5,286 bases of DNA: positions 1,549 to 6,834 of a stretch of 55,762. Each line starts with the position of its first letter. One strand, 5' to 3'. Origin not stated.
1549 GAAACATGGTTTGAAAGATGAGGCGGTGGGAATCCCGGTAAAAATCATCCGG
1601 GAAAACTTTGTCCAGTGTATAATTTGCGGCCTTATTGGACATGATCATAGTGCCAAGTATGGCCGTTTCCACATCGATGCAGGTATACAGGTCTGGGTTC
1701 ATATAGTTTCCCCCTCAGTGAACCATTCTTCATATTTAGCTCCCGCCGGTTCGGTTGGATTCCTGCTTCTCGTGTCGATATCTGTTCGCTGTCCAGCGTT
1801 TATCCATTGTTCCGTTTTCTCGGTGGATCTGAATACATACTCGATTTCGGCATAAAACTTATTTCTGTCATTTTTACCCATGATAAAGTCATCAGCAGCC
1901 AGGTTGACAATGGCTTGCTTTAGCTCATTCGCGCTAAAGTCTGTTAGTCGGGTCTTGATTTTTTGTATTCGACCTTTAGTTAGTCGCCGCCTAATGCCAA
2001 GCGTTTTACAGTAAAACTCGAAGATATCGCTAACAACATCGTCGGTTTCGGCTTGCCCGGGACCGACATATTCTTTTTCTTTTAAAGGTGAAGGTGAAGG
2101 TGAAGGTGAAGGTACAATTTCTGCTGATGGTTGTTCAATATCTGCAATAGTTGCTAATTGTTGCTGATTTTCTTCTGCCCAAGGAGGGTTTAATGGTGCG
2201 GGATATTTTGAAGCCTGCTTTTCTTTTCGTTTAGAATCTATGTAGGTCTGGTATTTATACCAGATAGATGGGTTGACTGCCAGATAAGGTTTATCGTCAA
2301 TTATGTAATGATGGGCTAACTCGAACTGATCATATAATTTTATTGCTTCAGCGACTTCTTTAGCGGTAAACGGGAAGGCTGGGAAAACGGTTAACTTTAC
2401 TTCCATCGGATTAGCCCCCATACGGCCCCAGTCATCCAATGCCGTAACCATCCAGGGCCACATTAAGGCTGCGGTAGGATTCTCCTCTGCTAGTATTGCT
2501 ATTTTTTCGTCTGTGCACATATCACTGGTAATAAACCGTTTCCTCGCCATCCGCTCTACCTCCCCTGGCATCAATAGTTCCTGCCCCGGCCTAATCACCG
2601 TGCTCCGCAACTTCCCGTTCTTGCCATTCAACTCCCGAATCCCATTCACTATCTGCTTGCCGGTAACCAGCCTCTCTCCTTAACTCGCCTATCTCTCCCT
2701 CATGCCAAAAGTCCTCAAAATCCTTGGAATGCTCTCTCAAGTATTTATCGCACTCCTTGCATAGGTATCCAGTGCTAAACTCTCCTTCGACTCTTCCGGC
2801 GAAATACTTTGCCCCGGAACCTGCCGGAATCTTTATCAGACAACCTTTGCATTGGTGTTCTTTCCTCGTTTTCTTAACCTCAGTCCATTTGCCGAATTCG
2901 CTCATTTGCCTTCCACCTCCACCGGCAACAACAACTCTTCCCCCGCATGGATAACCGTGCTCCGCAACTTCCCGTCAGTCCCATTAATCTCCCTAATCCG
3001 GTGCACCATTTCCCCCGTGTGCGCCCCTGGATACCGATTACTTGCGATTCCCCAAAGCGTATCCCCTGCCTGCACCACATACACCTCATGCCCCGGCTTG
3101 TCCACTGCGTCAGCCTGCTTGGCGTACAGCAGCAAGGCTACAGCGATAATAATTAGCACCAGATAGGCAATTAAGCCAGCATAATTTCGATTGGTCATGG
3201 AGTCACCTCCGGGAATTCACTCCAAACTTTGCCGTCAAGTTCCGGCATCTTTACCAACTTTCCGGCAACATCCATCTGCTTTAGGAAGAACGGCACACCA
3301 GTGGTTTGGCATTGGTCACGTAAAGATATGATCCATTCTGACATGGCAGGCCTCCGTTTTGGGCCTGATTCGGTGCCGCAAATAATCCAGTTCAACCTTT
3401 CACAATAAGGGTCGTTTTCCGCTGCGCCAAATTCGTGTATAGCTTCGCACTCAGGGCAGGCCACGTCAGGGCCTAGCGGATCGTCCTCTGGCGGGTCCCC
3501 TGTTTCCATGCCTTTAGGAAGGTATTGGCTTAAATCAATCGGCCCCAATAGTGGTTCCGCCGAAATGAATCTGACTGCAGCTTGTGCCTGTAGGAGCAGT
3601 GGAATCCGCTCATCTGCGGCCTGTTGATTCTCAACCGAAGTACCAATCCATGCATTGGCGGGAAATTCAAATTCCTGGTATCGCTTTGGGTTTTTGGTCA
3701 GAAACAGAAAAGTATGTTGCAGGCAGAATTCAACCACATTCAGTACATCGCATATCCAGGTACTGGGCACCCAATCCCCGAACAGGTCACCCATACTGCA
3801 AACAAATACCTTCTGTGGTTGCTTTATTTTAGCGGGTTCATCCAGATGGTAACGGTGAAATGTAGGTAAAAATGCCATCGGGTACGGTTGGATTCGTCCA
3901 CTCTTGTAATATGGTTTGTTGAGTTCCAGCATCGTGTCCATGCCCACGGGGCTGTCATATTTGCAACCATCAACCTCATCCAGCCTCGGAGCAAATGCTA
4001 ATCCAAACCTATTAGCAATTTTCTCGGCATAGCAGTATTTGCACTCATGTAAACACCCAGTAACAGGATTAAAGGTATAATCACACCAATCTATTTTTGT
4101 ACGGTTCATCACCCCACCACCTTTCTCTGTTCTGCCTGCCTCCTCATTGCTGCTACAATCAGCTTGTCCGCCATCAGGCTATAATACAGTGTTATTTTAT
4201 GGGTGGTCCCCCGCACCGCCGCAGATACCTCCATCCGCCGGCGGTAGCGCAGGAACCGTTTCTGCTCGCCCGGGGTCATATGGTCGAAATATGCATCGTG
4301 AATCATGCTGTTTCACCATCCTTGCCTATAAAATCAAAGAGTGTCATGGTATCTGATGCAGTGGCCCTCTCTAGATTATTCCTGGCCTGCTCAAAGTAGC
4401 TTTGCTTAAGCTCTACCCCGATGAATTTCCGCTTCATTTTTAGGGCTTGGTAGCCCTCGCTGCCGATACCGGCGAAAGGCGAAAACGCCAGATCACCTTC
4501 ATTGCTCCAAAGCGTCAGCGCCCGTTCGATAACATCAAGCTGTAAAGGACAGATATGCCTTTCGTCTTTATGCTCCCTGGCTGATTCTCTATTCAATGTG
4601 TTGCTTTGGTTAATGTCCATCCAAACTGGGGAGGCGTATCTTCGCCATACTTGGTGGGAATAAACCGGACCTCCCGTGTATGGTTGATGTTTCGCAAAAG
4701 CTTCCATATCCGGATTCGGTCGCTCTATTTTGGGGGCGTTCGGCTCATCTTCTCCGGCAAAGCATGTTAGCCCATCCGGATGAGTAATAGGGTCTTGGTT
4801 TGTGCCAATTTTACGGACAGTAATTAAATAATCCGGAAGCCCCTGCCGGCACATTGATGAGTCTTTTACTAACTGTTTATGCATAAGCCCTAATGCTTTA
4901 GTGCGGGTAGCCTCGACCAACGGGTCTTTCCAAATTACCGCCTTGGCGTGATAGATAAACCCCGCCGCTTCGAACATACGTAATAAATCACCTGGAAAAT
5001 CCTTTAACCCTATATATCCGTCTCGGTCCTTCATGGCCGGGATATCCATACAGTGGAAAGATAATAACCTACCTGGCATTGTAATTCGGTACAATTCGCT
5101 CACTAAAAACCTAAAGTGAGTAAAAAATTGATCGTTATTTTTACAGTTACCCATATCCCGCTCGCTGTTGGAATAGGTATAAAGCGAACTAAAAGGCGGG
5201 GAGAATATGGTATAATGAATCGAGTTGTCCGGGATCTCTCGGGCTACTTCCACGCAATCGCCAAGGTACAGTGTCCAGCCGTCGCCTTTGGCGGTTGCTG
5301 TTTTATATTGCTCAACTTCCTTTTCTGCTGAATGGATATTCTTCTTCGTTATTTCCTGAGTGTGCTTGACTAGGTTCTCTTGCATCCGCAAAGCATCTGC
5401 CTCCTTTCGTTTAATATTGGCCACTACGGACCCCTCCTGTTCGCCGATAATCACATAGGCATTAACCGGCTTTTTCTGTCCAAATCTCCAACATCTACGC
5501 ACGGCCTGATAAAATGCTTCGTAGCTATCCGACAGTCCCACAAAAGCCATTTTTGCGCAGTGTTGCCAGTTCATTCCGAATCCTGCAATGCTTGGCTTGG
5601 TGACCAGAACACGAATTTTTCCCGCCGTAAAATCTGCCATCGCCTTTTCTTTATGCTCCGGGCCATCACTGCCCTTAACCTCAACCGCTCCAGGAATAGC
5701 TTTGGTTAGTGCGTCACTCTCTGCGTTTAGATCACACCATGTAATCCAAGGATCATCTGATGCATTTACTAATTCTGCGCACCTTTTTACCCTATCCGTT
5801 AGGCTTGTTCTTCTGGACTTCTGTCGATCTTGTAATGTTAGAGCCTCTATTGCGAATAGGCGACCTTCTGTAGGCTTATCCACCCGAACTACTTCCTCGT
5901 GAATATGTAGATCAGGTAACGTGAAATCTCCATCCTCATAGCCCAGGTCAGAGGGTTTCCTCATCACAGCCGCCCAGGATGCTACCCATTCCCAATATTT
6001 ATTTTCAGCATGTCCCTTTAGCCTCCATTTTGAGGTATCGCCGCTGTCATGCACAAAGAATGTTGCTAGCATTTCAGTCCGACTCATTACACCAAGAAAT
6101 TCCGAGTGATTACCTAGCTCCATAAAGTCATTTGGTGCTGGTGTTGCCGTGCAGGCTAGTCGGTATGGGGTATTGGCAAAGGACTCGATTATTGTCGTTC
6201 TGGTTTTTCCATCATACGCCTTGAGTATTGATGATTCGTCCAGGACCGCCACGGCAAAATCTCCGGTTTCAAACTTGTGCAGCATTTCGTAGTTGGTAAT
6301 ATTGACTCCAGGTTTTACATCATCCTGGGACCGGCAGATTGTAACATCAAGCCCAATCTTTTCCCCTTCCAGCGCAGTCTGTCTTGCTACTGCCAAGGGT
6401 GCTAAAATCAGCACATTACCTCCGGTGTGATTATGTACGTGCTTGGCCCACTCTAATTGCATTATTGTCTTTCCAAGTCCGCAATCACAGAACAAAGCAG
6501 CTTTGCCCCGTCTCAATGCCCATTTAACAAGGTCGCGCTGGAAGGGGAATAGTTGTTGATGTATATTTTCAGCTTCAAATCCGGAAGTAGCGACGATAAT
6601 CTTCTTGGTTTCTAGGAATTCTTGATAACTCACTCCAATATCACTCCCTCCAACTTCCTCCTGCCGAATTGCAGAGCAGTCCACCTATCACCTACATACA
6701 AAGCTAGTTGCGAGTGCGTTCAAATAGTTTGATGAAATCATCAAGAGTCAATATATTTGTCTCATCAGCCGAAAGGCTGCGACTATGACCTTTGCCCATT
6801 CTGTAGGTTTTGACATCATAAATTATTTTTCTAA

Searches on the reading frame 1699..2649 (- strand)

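Call 11: search_protein_families(library=pfam, proteins=[window:1699-2649:-], max_evalue=0.001)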
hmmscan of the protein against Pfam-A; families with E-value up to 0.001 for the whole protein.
window:1699-2649:- (316 aa): 0 families

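Call 27: search_protein_families(library=ncbifam, proteins=[window:1699-2649:-], max_evalue=0.01)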
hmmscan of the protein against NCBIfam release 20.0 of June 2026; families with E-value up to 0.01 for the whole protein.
window:1699-2649:- (316 aa): 0 families

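Call 95: search_protein_families(library=phrogs, proteins=[window:1699-2649:-], max_evalue=0.0001)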
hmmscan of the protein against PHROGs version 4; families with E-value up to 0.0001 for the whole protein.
window:1699-2649:- (316 aa): 2 families
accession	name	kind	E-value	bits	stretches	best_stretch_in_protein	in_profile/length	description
phrog_16167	-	DNA, RNA and nucleotide metabolism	5.3e-14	53.7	1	34-301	1-282/315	replication initiation protein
phrog_10469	-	DNA, RNA and nucleotide metabolism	8.6e-05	23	0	214-273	199-259/305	DnaD-like helicase loader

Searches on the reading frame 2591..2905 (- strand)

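Call 27: search_protein_families(library=ncbifam, proteins=[window:2591-2905:-], max_evalue=0.01)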
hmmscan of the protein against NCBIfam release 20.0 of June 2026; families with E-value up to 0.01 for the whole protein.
window:2591-2905:- (104 aa): 0 families

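Call 95: search_protein_families(library=phrogs, proteins=[window:2591-2905:-], max_evalue=0.0001)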
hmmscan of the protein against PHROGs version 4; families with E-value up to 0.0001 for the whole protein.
window:2591-2905:- (104 aa): 3 families
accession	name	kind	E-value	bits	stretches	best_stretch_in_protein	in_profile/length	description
phrog_16244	-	unknown function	9.1e-16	59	1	1-82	1-82/87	-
phrog_19515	-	unknown function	1.8e-06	29.4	1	10-66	30-86/117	-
phrog_7314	-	unknown function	1.8e-06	29.1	1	10-96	8-92/134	-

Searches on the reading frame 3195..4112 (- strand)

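Call 11: search_protein_families(library=pfam, proteins=[window:3195-4112:-], max_evalue=0.001)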
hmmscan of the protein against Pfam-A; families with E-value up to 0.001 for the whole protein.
window:3195-4112:- (305 aa): 1 family
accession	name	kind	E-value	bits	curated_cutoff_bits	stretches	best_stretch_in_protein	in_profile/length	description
PF07505.17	DUF5131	-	2.8e-64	217.4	28.9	1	4-301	1-243/243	Protein of unknown function (DUF5131)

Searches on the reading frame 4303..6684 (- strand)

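Call 11: search_protein_families(library=pfam, proteins=[window:4303-6684:-], max_evalue=0.001)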
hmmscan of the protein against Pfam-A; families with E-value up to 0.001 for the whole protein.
window:4303-6684:- (793 aa): 3 families
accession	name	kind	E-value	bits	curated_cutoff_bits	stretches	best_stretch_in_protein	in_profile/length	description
PF01555.25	N6_N4_Mtase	-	1.3e-13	51.8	26.7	1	490-768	2-220/221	DNA methylase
PF00176.29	SNF2-rel_dom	-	3.2e-07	30.2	24.9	1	49-197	2-178/290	SNF2-related domain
PF00271.37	Helicase_C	-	7.2e-07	29.9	23.5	1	332-402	41-110/110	Helicase conserved C-terminal domain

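Call 26: search_protein_families(library=padloc, proteins=[window:4303-6684:-], max_evalue=0.01)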
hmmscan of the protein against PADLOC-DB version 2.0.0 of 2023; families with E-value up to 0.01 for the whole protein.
window:4303-6684:- (793 aa): 50 families (the best 25 are shown)
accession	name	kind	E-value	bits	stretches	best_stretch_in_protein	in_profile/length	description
PDLC03353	MTase_II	-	2.1e-23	81.2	2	678-772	166-251/260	Type II methyltransferase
PDLC03350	MTase_II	-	5.3e-17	60.2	2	474-599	61-170/312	Type II methyltransferase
PDLC03371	MTase_II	-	9.3e-17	59.4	1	697-775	178-256/260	Type II methyltransferase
PDLC03387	MTase_II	-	1.8e-16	58.1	2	469-535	11-76/289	Type II methyltransferase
PDLC03299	MTase_II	-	1.3e-12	45.8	2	706-775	190-261/296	Type II methyltransferase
PDLC03238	MTase_II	-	2.7e-12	44.5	2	705-762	299-356/428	Type II methyltransferase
PDLC03228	MTase_II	-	9.5e-12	43.2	2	702-776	141-210/227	Type II methyltransferase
PDLC03260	MTase_II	-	4.2e-11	40.4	2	697-775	235-311/349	Type II methyltransferase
PDLC03265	MTase_II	-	4.4e-10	37.5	1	697-772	255-329/333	Type II methyltransferase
PDLC03216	MTase_II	-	4.9e-10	36.9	1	719-780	203-264/364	Type II methyltransferase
PDLC03246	MTase_II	-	4.7e-09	33.8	1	411-548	56-185/376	Type II methyltransferase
PDLC03738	oMTase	-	7.3e-09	32.8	1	718-785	212-279/376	orphan methyltransferase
PDLC03252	MTase_II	-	7.6e-09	33.3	2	708-773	290-355/365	Type II methyltransferase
PDLC03714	oMTase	-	1.3e-08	32.6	1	718-771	204-257/279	orphan methyltransferase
PDLC03320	MTase_II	-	3.6e-08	30.9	1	708-777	209-280/289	Type II methyltransferase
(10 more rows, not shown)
